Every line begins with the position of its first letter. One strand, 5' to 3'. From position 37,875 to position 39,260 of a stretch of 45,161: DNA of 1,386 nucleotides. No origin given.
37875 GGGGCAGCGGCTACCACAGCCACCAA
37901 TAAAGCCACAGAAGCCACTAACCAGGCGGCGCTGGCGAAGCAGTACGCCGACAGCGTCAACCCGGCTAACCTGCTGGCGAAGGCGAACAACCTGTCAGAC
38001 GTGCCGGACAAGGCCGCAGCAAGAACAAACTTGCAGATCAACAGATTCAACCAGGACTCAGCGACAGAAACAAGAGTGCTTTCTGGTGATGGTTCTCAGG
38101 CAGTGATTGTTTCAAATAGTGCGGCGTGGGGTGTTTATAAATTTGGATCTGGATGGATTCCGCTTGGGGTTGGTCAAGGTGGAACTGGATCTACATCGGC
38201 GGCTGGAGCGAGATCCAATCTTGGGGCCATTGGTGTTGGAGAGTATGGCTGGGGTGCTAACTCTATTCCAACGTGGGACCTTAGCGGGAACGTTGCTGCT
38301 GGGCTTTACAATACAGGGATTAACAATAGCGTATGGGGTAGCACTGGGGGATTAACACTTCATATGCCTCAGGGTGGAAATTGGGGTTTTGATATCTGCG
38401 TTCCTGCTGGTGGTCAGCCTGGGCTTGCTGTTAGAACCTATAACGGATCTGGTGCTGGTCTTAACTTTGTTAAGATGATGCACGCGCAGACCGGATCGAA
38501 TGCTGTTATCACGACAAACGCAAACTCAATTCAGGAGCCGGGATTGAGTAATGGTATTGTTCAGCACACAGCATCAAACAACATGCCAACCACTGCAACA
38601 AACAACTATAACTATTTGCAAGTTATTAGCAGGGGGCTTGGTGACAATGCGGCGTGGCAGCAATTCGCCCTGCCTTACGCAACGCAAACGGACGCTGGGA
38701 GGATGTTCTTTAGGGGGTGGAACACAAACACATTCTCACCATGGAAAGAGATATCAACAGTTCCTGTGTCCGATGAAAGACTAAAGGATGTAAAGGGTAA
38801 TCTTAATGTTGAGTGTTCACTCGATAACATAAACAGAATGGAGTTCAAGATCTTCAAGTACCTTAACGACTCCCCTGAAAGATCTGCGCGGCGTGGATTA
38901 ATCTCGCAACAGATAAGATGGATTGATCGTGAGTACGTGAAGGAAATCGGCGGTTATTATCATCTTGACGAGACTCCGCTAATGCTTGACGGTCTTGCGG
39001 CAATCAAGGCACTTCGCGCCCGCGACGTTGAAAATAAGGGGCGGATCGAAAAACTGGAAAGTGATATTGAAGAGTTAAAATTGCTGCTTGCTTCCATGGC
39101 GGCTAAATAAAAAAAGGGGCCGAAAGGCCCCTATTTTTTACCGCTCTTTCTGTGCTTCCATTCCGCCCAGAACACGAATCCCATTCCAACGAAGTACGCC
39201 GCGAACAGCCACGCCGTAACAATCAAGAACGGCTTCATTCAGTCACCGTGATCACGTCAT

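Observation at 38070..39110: Compositional break inside the tail fibre gene: distal domain and chaperone look horizontally acquired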

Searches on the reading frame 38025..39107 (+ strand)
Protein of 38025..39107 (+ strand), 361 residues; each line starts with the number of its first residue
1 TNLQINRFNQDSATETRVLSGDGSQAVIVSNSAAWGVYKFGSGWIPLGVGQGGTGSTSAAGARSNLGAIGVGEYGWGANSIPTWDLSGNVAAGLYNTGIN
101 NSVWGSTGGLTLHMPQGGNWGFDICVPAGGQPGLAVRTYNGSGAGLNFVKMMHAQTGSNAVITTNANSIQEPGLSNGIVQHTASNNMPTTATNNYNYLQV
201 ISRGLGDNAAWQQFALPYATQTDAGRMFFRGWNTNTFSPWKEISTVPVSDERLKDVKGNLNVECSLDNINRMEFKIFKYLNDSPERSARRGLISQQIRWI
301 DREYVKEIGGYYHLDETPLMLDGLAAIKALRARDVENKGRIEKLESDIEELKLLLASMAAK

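Call 11: search_dna_similar(query=window:38058-39107:+, collection=phages, mode=protein, max_rows=40)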
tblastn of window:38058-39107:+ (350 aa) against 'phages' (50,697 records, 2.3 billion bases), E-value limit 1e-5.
Records with a match: 366; places in all: 374; records where one place covers at least 80% of the query: 1.
Best place of each record, by identity: 60-80% 22; <60% 344.
By first word of the organism name: Escherichia 181; Klebsiella 78; Salmonella 46; Shigella 23; Campylobacter 12; Dickeya 6; Enterobacter 5; Enterobacteria 3; Cronobacter 3; Phage 2; and 7 more.
By host as written in the record: Escherichia coli 82; - 22; Klebsiella pneumoniae 15; Escherichia coli K-12 12; Campylobacter jejuni 12; Klebsiella pneumoniae K61 10; Raoultella planticola K48 (synonym: Klebsiella planticola) 8; Raoultella planticola K53 (synonym: Klebsiella planticola) 8; and 105 more.
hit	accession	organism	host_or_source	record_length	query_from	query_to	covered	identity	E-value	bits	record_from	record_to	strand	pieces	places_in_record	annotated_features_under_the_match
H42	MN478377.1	Bacteriophage Eos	-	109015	61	347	82%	63.4%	1e-118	382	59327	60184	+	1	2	tail fiber protein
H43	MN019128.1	Escherichia phage Henu7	Escherichia coli DH5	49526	1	350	67%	47.9%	2e-32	201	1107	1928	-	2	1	putative tail fiber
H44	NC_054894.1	Escherichia phage Henu7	Escherichia coli DH5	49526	1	350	67%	47.9%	2e-32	201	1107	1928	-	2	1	tail fiber protein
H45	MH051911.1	Enterobacteria phage vB_EcoS_IME18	Escherichia coli BL21(DE3)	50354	191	347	45%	57.0%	1e-45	172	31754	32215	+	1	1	tail fibers protein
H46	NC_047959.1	Enterobacteria phage vB_EcoS_IME18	Escherichia coli BL21(DE3)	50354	191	347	45%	57.0%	1e-45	172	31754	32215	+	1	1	tail fiber protein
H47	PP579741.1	Enterobacter phage KKP_3711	Enterobacter sp. KKP_3684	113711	202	350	43%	59.9%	2e-52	192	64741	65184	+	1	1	hypothetical protein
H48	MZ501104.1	Escherichia phage SeppeHuegi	Escherichia coli K-12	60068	81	350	77%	32.9%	1e-30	128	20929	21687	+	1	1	lateral tail fiber protein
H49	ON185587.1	Escherichia phage EC167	Escherichia coli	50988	178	347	49%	50.3%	1e-44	169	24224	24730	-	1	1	tail fiber protein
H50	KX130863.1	Shigella phage SHSML-45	Shigella sonnei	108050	193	347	44%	53.5%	6e-47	176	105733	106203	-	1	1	tail fibers protein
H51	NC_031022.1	Shigella phage SHSML-45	Shigella sonnei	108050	193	347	44%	53.5%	6e-47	176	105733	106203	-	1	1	tail fiber protein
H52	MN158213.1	Escherichia phage BEK2-2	Escherichia coli K514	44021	195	347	44%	54.1%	1e-42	164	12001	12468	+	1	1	tail fibers protein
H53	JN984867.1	Shigella phage EP23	Shigella sonnei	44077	214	341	37%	64.1%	4e-49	182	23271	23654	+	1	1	putative tail fiber protein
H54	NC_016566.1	Shigella phage EP23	Shigella sonnei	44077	214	341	37%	64.1%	4e-49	182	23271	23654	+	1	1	tail fiber protein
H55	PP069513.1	Escherichia phage BUCT-XGG-1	Escherichia sp.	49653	215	350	39%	60.0%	3e-44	168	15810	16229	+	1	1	tail fiber protein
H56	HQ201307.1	Cronobacter phage ENT39118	Cronobacter sakazakii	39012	202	349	42%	55.0%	1e-41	160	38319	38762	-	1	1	tail fiber protein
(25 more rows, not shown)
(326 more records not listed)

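Call 13: get_annotated_region(hit=H42, flank=4000)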
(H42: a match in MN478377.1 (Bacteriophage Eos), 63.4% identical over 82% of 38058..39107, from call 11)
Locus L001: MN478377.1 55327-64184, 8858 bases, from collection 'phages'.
description: Bacteriophage Eos, complete genome.
organism: Bacteriophage Eos (NCBI taxid 2662137)
taxonomy: Viruses; Duplodnaviria; Heunggongvirae; Uroviricota; Caudoviricetes; Demerecviridae; Markadamsvirinae
host: -; source: -; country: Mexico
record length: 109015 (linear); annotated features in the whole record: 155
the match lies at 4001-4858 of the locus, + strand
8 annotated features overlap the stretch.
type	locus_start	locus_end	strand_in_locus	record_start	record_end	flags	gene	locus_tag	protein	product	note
CDS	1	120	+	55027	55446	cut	-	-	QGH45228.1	hypothetical protein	Eos86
CDS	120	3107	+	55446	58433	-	-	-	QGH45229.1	tail fibers protein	Eos87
CDS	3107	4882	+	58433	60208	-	-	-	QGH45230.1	tail fiber protein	Eos88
CDS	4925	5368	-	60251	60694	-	-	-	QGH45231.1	deoxyuridine 5'-triphosphate nucleotidohydrolase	Eos89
CDS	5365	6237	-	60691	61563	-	-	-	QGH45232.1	ribonuclease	Eos90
CDS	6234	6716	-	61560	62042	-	-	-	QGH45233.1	hypothetical protein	Eos91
CDS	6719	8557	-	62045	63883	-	-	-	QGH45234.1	exonuclease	Eos92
CDS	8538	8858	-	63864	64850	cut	-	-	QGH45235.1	DNA repair exonuclease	Eos93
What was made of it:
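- Eos is classified in Markadamsvirinae (call 13).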

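Call 22: search_protein_families(library=ncbifam, proteins=[L001:3107-4879:+], max_evalue=0.01)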
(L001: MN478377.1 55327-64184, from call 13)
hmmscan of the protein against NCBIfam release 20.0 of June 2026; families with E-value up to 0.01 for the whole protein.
L001:3107-4879:+ (591 aa): 0 families

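Call 38: find_related_loci(query=window:38025-39107:+, collection=viral_contigs, flank=6000)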
Query window:38025-39107:+ (361 aa) in viral_contigs; peptide patterns used: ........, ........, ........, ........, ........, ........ (x = any residue, [..] = any of these).
3 stretches matched a pattern; 2 encode a relative of the query (tblastn E <= 1e-3); 2 distinct loci.
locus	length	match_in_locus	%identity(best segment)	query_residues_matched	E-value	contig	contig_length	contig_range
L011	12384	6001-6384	64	225-352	6e-54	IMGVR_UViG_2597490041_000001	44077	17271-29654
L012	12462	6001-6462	57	202-358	2e-50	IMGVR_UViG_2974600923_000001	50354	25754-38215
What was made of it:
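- Tried and rejected: An IMG/VR scan with the distal protein gave only chaperone-level hits, to EP23 and IME18 (call 38).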

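Call 56: predict_structure(alignment_id=A5)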
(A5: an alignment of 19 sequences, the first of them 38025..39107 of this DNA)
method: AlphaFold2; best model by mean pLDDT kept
length: 361 residues; sequences in the alignment: 19
mean_pLDDT: 55.2   pTM: 0.33
mean pLDDT of the five models: 55.2, 53.2, 53.0, 52.5, 48.7
residues with pLDDT >= 90: 26; 70-90: 81; 50-70: 68; < 50: 186
segments of 3 or more residues with pLDDT < 50: 1-12, 32-40, 42-44, 50-52, 67-113, 115-125, 127-221, 245-248
pLDDT, mean of each block of 10 residues (from residue 1): 37 56 57 45 50 58 48 33 38 42 41 44 46 42 32 26 29 30 37 36 36 39 54 54 52 72 86 86 82 82 78 76 86 91 93 91 81
secondary structure, 60 per line:
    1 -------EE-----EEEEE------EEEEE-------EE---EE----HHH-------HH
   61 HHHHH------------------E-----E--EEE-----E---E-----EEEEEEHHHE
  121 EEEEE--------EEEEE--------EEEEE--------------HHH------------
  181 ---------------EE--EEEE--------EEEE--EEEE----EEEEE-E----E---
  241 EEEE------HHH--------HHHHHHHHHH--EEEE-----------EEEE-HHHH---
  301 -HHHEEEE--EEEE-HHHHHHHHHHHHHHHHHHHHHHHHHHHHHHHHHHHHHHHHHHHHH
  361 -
elements in order: E15-19 E26-30 H59-65 E93-95 E111-116 E120-125 E134-138 E147-151 E200-203 E212-215 E218-221 E226-230 E241-244 H262-271 E274-277 E289-292 H294-297 E305-308 E311-314 H316-360
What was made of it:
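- On Peptidase_S74 / intramolecular chaperone (ICA) domain: The AF2 model has pLDDT 72-93 for model residues about 250-361, with helix 316-360 (call 56).
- On T5 pb1 bullet-shaped receptor-binding domain / pyocin knob domain: The core was modelled at pLDDT 26-46 (call 56).
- The receptor-binding fold could not be modelled (pLDDT 26-46, call 56), so 'glycan-binding tip' rests on analogy.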

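Call 58: fold_search(model_id=the predicted structure, library=pdb)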
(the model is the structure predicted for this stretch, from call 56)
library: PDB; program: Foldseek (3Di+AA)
matches with E <= 10: 110; with E <= 0.001: 3
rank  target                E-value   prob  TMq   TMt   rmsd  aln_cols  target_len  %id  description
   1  7dc3_A                1.2e-04  1.00  0.26  0.60   2.8       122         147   21  Crystal structure of the MyRF ICA domain (released 2021-08-25)
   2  7dc3_B                2.2e-04  1.00  0.26  0.64   2.8       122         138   21  Crystal structure of the MyRF ICA domain (released 2021-08-25)
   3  7dc3_C                3.4e-04  1.00  0.25  0.61   3.1       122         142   21  Crystal structure of the MyRF ICA domain (released 2021-08-25)
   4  6cl5_A                6.0e-01  0.10  0.16  0.15  15.8       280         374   14  Structure of P. aeruginosa R1 pyocin fiber PALES_06171 comprising C-terminal residues 323-701 (released 2018-06-27)
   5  3gw6_E                6.4e-01  0.13  0.13  0.18  19.0       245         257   17  Intramolecular Chaperone (released 2010-02-02)
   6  3gw6_F                7.5e-01  0.30  0.20  0.28  19.6       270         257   10  Intramolecular Chaperone (released 2010-02-02)
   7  3gw6_B                1.0e+00  0.25  0.21  0.28  20.5       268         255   10  Intramolecular Chaperone (released 2010-02-02)
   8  6t96                  1.3e+00  0.05  0.10  0.10  23.4       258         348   10  Photorhabdus laumondii subsp. laumondii lectin PLL3 (released 2019-12-25)
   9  3gw6_D                1.5e+00  0.21  0.21  0.30  17.6       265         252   10  Intramolecular Chaperone (released 2010-02-02)
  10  7ahm_A                1.7e+00  0.08  0.07  0.13  12.9        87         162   14  Low-resolution structure of the K+/H+ antiporter subunit KhtT in complex with c-di-AMP (released 2021-03-31)
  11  4uxg_H                1.7e+00  0.03  0.13  0.12  24.6       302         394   11  Crystal structure of the carboxy-terminal region of the bacteriophage T4 proximal long tail fibre protein gp34, R32 na (released 2015-09-30)
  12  4uxg_K                1.9e+00  0.03  0.12  0.12  20.9       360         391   10  Crystal structure of the carboxy-terminal region of the bacteriophage T4 proximal long tail fibre protein gp34, R32 na (released 2015-09-30)
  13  3gw6_A                2.1e+00  0.16  0.22  0.30  18.9       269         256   11  Intramolecular Chaperone (released 2010-02-02)
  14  3gw6_C                2.1e+00  0.15  0.21  0.29  20.7       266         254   11  Intramolecular Chaperone (released 2010-02-02)
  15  6fuw_A                2.5e+00  0.07  0.10  0.04  12.6       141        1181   13  Cryo-EM structure of the human CPSF160-WDR33-CPSF30 complex bound to the PAS AAUAAA motif at 3.1 Angstrom resolution (released 2018-03-21)
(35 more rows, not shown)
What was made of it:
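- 38769..39107 (+): Intramolecular chaperone (Peptidase_S74 / ICA domain), residues 504-616. Catalytic Ser504 is at 38769-38771 and Lys509 at 38784-38786. GC3 0.47. The AF2 model has pLDDT 72-93 in this part (call 56) and matches the MyRF ICA domain 7dc3 with probability 1.0 and rmsd 2.8 A over 122 columns (call 58).
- On Peptidase_S74 / intramolecular chaperone (ICA) domain: Foldseek matches 7dc3 (MyRF ICA) at E 1.2e-4, probability 1.0, TM (target) 0.60-0.64 (call 58).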

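Call 59: search_solved_structures(query=A5, max_evalue=0.01, show_alignments=1)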
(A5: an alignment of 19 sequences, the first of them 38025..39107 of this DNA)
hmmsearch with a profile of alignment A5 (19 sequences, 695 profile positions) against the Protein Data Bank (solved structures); distinct sequences matched with E-value up to 0.01: 13.
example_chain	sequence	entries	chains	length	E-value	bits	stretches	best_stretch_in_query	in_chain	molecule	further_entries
7vz3_A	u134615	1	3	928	4.5e-36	128.3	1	1-196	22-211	Depolymerase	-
7vyv_A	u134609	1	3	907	4.7e-36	128.2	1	1-196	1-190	Depolymerase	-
7lzj_A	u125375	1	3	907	4.2e-35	125.1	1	1-196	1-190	Depolymerase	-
7z47_D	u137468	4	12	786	2.3e-14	56.6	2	407-509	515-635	Putative tail fiber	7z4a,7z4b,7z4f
8hqz_d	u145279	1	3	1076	3.5e-12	49.3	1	576-677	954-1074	L-shaped tail fiber assembly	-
9zd7_AE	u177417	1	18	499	9.7e-10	41.3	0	291-431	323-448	short tail fiber gp92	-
23gd_B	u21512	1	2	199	3.3e-08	36.2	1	1-71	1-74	Distal tail protein gp20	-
7boz_a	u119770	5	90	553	4.6e-08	35.7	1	75-242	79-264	N-teminal of mature bacteriophage T7 tail fiber protein gp17 | Tail fiber protein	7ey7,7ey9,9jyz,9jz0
9cod_A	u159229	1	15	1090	5.2e-08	35.5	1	175-293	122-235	SGNH hydrolase-type esterase domain-containing protein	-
7dc3_A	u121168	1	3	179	4.2e-05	25.9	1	582-643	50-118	Isoform 2 of Myelin regulatory factor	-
6ct8_A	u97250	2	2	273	8.6e-05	24.9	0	516-575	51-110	R2-type pyocin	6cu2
25ve_A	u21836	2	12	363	0.0013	21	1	1-75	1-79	F2-pyocin side fiber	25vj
6cl6_A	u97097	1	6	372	0.0039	19.4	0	406-442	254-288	Tail fiber protein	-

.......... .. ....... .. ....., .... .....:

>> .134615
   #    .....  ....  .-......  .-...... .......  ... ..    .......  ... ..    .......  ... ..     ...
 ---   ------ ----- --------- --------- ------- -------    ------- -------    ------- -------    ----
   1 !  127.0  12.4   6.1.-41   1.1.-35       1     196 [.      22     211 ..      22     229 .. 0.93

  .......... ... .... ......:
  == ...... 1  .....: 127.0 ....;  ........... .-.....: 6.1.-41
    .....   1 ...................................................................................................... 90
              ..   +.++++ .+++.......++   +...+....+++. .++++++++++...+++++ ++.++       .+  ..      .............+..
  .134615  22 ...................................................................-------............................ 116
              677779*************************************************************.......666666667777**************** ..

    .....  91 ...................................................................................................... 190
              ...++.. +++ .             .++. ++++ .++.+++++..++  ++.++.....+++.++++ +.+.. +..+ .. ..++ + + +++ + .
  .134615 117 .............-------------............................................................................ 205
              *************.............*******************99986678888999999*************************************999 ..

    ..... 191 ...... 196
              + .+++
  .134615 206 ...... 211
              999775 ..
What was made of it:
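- On T5 pb1 bullet-shaped receptor-binding domain / pyocin knob domain: Only weak profile hits to pyocin fibres were found (6ct8 E 8.6e-5, 6cl6 E 0.004; call 59).
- A weak profile hit to R2 pyocin fibre (6ct8, E 8.6e-5) lies just upstream of the chaperone (call 59).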

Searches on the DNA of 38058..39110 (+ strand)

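Call 9: search_dna_similar(query=window:38058-39110:+, collection=phages, mode=near, max_rows=25)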
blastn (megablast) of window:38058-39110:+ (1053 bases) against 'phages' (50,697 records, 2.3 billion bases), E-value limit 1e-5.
No match.
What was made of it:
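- Tried and rejected: Megablast of the distal half against 50,697 phage records found no match (call 9).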

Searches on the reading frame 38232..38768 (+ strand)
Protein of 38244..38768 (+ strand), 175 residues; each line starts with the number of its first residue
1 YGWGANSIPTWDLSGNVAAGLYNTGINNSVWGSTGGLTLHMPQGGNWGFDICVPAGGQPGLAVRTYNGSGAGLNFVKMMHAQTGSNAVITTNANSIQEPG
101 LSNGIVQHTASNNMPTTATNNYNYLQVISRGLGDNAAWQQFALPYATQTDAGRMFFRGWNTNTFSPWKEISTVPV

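Call 42: find_related_loci(query=A4, collection=viral_contigs, flank=8000)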
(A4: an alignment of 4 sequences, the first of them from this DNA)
Query A4 (179 aa) in viral_contigs; peptide patterns used: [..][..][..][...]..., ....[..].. (x = any residue, [..] = any of these).
424 stretches matched a pattern; 1 encode a relative of the query (tblastn E <= 1e-3); 1 distinct loci.
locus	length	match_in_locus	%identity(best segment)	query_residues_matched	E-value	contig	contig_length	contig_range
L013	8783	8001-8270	43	85-176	3e-12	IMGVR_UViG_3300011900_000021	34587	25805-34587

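Call 43: find_related_loci(query=A4, collection=genome_contigs, flank=8000)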
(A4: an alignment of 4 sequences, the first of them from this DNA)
Query A4 (179 aa) in genome_contigs; peptide patterns used: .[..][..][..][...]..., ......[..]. (x = any residue, [..] = any of these).
96 stretches matched a pattern, but none encodes a relative of the query by tblastn (E <= 1e-3).
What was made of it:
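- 38244..38768 (+): Module C, residues 329-503: presumed receptor-binding core. GC3 0.46. IMG/VR gives one distant hit and GTDB species genomes give none (calls 42, 43).
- A scan of 185,579 species-representative genomes found no relative of the core (call 43).
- Tried and rejected: An IMG/VR scan with a profile of the receptor-binding core gave one distant hit (43% over half the core), and the GTDB genome scan gave none (calls 42, 43).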

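Call 66: search_protein_representatives(protein=window:38244-38768:+)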
Query: 175 residues. Proteins with E-value up to 0.001 (for the whole library): 7; up to 1e-10: 3; up to 1e-30: 2. The best 7 are listed.
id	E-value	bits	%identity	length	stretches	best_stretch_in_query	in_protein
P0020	6.0e-78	277.6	70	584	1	1-175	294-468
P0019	6.4e-70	251.5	67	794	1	1-175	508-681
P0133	4.3e-11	59.7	50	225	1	90-173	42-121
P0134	7.8e-09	52.3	39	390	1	88-173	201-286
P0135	3.4e-08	50.3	39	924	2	86-173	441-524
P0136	2.1e-06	44.4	38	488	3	107-150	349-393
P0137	4.1e-04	37.0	38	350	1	93-170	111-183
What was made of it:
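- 38244..38768 (+): Exhaustive HMMER over 1.84 billion representatives finds only these two clusters at full length (call 66).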

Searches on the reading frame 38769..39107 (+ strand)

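Call 23: search_protein_families(library=phrogs, proteins=[window:38769-39107:+], max_evalue=0.001)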
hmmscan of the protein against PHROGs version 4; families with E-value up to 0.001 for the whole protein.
window:38769-39107:+ (113 aa): 5 families
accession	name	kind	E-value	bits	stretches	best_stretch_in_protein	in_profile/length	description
phrog_1980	-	tail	1.2e-25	91.7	1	1-105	328-442/449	tail fiber protein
phrog_6578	-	tail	6.5e-21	74.9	1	2-111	1078-1198/1210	tail fiber protein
phrog_5481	-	tail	1.4e-17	64.5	1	1-113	916-1040/1043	tail fiber protein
phrog_6921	-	tail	7e-07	29.4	1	1-104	628-735/738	tail fiber protein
phrog_14572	-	tail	0.00028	21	1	39-111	406-481/484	tail fiber protein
